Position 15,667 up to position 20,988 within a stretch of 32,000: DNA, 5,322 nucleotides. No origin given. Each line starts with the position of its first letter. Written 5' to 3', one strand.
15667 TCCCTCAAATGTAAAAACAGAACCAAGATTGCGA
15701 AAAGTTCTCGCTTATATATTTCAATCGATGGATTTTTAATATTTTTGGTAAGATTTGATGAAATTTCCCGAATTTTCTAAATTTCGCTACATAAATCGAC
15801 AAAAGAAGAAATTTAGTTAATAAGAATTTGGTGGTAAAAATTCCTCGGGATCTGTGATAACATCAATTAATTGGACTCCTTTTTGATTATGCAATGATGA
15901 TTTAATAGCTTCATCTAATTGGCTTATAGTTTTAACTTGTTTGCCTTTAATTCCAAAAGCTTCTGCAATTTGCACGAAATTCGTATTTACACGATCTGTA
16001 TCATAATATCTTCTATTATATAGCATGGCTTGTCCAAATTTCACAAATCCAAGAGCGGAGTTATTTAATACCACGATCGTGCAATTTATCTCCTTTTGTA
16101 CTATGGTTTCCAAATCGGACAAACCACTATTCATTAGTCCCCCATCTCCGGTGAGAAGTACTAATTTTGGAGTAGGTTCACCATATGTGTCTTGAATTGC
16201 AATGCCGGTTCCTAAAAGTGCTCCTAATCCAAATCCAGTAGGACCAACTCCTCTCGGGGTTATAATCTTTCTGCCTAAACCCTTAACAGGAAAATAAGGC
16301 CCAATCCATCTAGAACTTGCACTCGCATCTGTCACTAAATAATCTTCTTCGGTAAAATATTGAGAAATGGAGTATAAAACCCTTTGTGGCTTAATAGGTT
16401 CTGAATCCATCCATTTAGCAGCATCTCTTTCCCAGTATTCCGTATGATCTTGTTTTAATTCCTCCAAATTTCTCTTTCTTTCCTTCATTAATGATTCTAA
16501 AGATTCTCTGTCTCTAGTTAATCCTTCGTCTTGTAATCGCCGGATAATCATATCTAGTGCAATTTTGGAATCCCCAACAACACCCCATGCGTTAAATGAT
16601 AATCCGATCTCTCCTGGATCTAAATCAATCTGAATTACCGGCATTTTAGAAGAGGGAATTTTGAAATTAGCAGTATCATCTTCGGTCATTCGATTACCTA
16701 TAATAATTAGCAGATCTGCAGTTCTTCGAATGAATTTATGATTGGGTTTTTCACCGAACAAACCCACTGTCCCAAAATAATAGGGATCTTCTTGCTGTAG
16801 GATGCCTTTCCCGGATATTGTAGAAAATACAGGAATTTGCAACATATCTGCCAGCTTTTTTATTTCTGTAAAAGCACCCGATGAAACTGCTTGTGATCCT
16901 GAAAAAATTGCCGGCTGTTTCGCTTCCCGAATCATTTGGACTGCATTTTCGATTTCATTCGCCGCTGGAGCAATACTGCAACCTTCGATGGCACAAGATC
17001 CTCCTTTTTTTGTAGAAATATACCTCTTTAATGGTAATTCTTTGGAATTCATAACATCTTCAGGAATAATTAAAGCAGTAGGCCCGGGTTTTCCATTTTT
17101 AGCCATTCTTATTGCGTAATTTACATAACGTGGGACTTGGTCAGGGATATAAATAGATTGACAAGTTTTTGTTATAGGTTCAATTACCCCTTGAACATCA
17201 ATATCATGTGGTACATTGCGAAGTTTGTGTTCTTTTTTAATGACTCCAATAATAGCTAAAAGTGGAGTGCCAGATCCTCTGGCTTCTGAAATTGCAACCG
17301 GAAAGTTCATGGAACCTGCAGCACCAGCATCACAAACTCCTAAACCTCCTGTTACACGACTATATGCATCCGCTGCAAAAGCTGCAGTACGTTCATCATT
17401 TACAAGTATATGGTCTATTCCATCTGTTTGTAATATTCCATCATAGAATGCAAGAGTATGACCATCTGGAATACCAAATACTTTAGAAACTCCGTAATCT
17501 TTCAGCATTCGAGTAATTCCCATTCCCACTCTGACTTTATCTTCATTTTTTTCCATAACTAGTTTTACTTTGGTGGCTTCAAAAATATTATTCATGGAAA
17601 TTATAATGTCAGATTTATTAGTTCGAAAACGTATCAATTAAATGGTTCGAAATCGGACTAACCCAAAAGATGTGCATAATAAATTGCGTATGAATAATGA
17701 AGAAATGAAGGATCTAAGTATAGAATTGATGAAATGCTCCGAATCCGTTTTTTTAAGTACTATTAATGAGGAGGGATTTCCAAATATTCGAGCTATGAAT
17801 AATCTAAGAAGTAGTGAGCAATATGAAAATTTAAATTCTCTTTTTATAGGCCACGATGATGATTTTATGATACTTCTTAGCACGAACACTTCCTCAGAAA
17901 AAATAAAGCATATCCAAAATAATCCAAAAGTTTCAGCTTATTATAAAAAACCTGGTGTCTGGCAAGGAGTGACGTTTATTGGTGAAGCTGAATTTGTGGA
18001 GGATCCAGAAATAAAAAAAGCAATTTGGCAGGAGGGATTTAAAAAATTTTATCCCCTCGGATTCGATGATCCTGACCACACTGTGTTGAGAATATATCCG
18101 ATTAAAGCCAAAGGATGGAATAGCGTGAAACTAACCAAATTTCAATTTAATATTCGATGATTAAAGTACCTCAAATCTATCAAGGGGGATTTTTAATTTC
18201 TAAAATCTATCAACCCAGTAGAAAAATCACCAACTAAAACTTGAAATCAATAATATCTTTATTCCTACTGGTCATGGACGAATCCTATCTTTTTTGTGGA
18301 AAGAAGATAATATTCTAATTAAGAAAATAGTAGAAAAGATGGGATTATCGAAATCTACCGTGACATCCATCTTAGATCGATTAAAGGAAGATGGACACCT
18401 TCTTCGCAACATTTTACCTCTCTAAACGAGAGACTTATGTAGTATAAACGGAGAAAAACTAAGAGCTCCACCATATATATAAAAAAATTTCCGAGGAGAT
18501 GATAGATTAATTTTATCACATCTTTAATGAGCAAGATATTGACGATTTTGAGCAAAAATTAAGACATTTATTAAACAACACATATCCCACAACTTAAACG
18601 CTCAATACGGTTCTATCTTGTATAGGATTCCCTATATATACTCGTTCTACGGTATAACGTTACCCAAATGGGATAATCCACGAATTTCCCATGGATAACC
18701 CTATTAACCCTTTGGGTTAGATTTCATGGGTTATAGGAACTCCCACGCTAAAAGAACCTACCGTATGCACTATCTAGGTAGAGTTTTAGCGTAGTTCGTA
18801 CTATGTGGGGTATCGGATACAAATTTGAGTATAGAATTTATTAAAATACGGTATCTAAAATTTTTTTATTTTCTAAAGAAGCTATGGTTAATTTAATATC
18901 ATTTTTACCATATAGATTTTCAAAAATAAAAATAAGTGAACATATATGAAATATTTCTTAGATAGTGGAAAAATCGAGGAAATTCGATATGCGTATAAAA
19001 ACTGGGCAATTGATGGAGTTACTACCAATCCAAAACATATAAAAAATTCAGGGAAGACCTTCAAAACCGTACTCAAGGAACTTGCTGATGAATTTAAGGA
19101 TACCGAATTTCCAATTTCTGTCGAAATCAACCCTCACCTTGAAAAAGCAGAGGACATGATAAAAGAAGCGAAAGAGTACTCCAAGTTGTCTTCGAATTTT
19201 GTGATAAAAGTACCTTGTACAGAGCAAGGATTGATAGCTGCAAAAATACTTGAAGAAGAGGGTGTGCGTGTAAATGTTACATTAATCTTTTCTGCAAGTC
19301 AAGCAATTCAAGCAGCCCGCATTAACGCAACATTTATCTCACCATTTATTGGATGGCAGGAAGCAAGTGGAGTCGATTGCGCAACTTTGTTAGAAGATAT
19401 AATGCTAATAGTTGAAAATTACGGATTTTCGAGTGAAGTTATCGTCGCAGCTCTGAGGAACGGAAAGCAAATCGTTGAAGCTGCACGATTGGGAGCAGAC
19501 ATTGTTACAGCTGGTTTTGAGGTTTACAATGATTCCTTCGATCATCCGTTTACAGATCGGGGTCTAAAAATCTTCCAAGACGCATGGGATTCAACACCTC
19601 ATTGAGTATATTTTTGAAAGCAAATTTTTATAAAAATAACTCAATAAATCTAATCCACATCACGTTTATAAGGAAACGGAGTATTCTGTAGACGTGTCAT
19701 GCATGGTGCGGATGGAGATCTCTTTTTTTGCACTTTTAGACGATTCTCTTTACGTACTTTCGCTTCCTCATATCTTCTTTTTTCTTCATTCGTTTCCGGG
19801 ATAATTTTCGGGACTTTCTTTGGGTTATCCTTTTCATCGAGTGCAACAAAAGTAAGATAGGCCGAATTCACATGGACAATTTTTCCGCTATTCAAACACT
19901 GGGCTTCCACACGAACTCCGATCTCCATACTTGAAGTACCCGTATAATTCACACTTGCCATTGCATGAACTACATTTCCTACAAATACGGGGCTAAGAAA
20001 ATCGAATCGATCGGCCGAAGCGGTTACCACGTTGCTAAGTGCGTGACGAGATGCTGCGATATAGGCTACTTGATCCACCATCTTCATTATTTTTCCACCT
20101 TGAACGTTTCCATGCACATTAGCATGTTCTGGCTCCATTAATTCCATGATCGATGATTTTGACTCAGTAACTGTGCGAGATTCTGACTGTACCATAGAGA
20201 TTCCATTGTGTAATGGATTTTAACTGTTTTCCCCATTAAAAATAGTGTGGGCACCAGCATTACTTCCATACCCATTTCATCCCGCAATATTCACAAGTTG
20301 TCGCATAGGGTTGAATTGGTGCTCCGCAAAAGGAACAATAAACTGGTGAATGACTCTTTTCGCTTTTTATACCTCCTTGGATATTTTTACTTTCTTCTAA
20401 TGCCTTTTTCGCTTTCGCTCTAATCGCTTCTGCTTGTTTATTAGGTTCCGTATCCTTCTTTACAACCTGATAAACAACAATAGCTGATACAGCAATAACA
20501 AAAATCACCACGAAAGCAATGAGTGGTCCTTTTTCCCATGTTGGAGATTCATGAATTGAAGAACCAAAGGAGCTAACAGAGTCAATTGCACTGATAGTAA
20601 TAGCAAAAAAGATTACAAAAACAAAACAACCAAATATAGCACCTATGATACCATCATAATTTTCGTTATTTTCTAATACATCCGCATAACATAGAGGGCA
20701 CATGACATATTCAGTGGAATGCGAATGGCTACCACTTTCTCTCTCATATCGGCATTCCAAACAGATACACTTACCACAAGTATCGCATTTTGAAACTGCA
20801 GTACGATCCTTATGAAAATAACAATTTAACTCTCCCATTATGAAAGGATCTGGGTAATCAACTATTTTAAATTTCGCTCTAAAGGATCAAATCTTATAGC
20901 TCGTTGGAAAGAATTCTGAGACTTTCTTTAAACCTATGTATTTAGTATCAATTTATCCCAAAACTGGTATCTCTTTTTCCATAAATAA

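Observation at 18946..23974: Candidate sulfo-transaldolase (sulfoquinovose) pathway core in a probable Asgard archaeon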

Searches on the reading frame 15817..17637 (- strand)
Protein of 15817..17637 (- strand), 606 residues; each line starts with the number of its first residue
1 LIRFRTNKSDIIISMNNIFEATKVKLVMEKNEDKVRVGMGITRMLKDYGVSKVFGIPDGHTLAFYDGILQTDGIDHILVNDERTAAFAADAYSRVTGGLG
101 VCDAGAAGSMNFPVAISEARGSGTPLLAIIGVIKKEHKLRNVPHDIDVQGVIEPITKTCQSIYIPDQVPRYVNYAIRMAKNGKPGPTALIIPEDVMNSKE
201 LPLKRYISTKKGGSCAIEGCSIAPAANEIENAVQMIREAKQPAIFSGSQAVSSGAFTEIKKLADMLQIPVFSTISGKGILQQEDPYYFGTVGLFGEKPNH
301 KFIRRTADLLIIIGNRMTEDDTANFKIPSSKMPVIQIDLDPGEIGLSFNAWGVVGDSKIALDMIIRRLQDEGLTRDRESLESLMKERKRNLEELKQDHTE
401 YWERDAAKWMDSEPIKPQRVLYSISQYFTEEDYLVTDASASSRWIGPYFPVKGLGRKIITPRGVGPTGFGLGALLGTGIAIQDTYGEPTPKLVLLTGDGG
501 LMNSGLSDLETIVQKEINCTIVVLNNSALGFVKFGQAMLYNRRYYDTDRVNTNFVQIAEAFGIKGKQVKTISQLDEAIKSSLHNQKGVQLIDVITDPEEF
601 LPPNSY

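Call 14: search_protein_families(library=pfam, proteins=[window:15817-17637:-])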
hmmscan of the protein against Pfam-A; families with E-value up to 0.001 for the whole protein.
window:15817-17637:- (606 aa): 3 families
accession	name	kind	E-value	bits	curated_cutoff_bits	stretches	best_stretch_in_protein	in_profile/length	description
PF00205.28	TPP_enzyme_M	-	5.8e-31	107.5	30.4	1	229-362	1-135/137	Thiamine pyrophosphate enzyme, central domain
PF02775.26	TPP_enzyme_C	-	3e-29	102.2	21.9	1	438-593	2-151/151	Thiamine pyrophosphate enzyme, C-terminal TPP binding domain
PF02776.23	TPP_enzyme_N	-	2.1e-23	82.8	26.8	1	37-148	3-116/119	Thiamine pyrophosphate enzyme, N-terminal TPP binding domain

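Call 16: search_protein_families(library=ncbifam, proteins=[window:15817-17637:-])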
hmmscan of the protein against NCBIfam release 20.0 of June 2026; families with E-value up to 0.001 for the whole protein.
window:15817-17637:- (606 aa): 53 families (the best 25 are shown)
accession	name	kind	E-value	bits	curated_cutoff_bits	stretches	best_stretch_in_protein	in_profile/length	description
NF004919.0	PRK06276.1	equivalog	4.2e-96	322.5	866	1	39-602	5-545/582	acetolactate synthase large subunit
TIGR00118.1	acolac_lg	equivalog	5.6e-93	312.3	538.35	1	41-602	7-542/557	biosynthetic-type acetolactate synthase large subunit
NF004772.0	PRK06112.1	subfamily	6.9e-89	298.7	673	1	26-602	5-566/578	acetolactate synthase catalytic subunit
NF004710.0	PRK06048.1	equivalog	8.2e-80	268.8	976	1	30-599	3-541/561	acetolactate synthase large subunit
NF005651.0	PRK07418.1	subfamily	4.2e-79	266.3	942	1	30-597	14-561/617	acetolactate synthase large subunit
NF006187.0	PRK08322.1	equivalog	4.7e-78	262.9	509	1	43-596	10-529/548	acetolactate synthase large subunit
NF006524.0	PRK08978.1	equivalog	4.1e-75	253.1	738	1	41-599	7-528/548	acetolactate synthase 2 catalytic subunit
NF006319.0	PRK08527.1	equivalog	2.8e-74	250.5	905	1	41-599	10-543/565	acetolactate synthase large subunit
NF005058.0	PRK06466.1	equivalog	6.1e-72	242.9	951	1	41-603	10-555/574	acetolactate synthase 3 large subunit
NF006016.1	PRK08155.1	equivalog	6.6e-71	239.4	870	1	41-601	9-538/554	acetolactate synthase large subunit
NF005860.0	PRK07789.1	equivalog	8.8e-71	239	881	1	26-594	25-577/615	acetolactate synthase large subunit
NF006378.0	PRK08617.1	equivalog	1.7e-70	237.9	510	1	40-596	13-539/556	acetolactate synthase AlsS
NF006377.0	PRK08611.1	equivalog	2.5e-70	237.7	742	1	38-599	7-533/576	pyruvate oxidase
NF006122.0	PRK08266.1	subfamily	2.5e-70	237.5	571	1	38-595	7-524/543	hypothetical protein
NF006052.0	PRK08199.1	subfamily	4.8e-70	236.4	539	1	36-602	9-544/559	thiamine pyrophosphate protein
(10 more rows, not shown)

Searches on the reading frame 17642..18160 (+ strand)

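Call 6: search_protein_families(library=pfam, proteins=[window:17642-18160:+])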
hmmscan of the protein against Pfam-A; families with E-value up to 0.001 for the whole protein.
window:17642-18160:+ (172 aa): 2 families
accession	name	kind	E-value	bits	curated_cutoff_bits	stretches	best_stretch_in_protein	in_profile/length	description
PF16242.11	Pyrid_ox_like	-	3.9e-15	56.1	28.8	1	76-166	42-133/149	Pyridoxamine 5'-phosphate oxidase like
PF01243.27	PNPOx_N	-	8.7e-15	55.6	28.1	1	29-159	8-119/120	Pyridoxamine 5'-phosphate oxidase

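Call 7: search_protein_families(library=ncbifam, proteins=[window:17642-18160:+])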
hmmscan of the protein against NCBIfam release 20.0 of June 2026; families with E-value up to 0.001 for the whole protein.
window:17642-18160:+ (172 aa): 1 family
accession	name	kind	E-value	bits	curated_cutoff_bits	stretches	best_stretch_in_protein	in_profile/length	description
TIGR03618.1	Rv1155_F420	subfamily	4.1e-07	30.3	79.05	1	33-153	8-122/127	TIGR03618 family F420-dependent PPOX class oxidoreductase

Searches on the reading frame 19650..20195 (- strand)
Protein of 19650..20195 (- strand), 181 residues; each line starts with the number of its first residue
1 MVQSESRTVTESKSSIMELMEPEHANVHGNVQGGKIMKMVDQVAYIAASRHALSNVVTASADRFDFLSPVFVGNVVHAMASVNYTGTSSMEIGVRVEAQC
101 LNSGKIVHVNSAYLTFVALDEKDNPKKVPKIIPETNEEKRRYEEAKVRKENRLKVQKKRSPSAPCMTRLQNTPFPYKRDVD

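Call 6: search_protein_families(library=pfam, proteins=[window:19650-20195:-])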
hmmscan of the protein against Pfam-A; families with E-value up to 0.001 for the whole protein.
window:19650-20195:- (181 aa): 1 family
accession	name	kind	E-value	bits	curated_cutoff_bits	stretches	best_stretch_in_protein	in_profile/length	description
PF03061.28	4HBT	-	9.2e-16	58.4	20.6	1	28-98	1-72/79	Thioesterase superfamily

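Call 7: search_protein_families(library=ncbifam, proteins=[window:19650-20195:-])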
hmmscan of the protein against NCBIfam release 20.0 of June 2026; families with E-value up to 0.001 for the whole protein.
window:19650-20195:- (181 aa): 3 families
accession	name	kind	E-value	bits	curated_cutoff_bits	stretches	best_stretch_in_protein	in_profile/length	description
NF007970.0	PRK10694.1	equivalog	3.5e-14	52.8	162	1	11-130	9-131/133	acyl-CoA thioester hydrolase YciA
TIGR02286.1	PaaD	equivalog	3.9e-07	30.3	118.9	1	20-97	22-97/114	hydroxyphenylacetyl-CoA thioesterase PaaI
NF052388.1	Lys_ferment_KAL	equivalog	6.1e-05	23.4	160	1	18-102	7-92/120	3-aminobutyryl-CoA ammonia lyase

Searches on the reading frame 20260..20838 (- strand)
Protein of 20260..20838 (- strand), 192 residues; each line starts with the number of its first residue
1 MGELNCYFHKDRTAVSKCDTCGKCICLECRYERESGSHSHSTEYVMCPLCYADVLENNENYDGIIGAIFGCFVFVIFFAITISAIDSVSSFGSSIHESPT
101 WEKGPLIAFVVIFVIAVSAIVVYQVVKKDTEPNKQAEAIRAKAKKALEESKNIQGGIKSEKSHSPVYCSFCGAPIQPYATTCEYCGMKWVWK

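Call 6: search_protein_families(library=pfam, proteins=[window:20260-20838:-])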
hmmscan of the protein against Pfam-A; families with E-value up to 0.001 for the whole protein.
window:20260-20838:- (192 aa): 2 families
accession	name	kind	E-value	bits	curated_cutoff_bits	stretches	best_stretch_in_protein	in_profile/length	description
PF13248.11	Zn_ribbon_3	-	4.4e-05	23.2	27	1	166-188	3-25/26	zinc-ribbon domain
PF13240.11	Zn_Ribbon_1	-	5.2e-05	23.3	25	1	167-187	1-21/23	zinc-ribbon domain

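Call 7: search_protein_families(library=ncbifam, proteins=[window:20260-20838:-])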
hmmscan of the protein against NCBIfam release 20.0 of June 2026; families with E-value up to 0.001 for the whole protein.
window:20260-20838:- (192 aa): 1 family
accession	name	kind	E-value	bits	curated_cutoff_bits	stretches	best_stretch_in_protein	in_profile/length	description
NF010273.0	PRK13719.1-2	equivalog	0.0001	22.2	445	1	3-94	44-134/215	conjugal transfer transcriptional regulator TraJ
